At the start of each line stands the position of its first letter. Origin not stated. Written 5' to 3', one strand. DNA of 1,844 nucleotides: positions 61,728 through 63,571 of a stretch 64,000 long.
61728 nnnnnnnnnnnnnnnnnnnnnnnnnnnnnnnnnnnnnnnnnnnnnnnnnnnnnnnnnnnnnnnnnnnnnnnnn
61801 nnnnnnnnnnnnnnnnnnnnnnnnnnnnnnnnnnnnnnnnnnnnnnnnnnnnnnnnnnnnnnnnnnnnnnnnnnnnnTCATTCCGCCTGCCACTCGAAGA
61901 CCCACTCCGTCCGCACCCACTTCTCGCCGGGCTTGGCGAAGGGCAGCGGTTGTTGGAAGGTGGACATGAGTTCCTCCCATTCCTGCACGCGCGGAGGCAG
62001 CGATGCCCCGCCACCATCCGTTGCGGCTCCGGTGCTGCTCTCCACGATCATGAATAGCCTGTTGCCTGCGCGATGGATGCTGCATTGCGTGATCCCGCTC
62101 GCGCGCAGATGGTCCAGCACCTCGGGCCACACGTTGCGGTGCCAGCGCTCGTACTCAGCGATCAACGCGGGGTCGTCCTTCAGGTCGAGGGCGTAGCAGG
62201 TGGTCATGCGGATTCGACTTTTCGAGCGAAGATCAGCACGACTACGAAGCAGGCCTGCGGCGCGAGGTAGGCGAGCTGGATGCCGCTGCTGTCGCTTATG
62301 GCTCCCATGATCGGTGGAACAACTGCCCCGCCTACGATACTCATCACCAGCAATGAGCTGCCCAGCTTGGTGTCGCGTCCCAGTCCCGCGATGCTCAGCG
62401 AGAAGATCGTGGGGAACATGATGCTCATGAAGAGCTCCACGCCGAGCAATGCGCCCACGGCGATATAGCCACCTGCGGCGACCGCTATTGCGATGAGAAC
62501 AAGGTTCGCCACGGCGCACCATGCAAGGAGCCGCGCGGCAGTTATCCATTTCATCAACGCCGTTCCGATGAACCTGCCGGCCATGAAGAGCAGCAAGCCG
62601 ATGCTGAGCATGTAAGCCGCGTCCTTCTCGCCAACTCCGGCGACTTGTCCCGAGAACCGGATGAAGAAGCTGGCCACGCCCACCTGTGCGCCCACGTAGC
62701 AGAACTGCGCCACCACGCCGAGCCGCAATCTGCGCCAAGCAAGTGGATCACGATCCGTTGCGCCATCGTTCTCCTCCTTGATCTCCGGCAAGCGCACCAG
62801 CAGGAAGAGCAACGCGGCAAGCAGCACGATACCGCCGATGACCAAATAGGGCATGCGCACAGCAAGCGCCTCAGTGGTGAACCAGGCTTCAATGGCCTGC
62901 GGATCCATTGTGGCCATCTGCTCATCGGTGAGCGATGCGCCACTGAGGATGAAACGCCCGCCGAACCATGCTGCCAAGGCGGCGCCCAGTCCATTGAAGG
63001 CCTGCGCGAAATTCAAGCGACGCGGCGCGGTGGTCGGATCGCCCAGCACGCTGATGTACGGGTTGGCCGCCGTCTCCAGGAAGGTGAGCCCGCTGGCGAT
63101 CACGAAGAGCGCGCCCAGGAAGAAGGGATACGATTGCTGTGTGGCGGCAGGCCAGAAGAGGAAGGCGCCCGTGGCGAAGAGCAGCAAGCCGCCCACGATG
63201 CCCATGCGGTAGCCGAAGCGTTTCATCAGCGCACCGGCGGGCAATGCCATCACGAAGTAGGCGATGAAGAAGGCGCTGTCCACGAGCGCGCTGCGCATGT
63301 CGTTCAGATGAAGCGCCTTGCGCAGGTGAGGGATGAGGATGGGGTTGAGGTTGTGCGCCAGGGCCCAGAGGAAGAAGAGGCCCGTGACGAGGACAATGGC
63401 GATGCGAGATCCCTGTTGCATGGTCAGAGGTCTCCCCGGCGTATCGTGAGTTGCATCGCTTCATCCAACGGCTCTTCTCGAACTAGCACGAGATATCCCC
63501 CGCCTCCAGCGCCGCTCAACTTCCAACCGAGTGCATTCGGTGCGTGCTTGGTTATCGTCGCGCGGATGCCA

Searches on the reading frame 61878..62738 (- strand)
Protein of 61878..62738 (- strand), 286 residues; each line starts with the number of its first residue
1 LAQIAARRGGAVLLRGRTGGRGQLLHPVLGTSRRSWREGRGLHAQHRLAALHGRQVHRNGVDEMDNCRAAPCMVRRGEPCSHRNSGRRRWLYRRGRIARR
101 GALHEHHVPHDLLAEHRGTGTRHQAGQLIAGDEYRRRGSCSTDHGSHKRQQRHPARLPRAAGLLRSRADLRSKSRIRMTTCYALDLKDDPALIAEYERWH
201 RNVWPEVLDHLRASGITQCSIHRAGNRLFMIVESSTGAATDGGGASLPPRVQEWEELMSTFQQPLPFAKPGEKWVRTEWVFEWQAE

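Call 14: search_protein_families(library=pfam, proteins=[window:61878-62738:-], max_evalue=0.001)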
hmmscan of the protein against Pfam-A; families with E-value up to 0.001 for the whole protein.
window:61878-62738:- (286 aa): 1 family
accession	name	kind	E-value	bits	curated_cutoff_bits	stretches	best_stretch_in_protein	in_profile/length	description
PF05336.19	rhaM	-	2.5e-26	92.3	23.4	1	180-282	2-104/105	L-rhamnose mutarotase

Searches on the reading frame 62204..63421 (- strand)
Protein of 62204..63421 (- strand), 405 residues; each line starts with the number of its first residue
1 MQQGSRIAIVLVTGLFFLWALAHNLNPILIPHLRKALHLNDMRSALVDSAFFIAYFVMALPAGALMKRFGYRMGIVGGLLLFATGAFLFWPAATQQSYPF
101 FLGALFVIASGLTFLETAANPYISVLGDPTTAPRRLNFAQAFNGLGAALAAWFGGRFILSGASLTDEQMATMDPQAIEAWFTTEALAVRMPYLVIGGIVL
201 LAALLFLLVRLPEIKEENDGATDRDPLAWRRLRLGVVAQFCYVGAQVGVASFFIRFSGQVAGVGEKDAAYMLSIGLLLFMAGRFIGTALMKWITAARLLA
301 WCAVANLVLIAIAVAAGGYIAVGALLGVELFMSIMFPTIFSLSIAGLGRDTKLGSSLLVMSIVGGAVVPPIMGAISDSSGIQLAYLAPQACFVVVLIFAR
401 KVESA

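Call 14: search_protein_families(library=pfam, proteins=[window:62204-63421:-], max_evalue=0.001)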
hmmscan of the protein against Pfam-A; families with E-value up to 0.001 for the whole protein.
window:62204-63421:- (405 aa): 1 family
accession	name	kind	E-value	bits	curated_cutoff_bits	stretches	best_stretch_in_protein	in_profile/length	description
PF07690.21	MFS_1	-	7.6e-27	94.6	33.4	1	14-344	4-320/347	Major Facilitator Superfamily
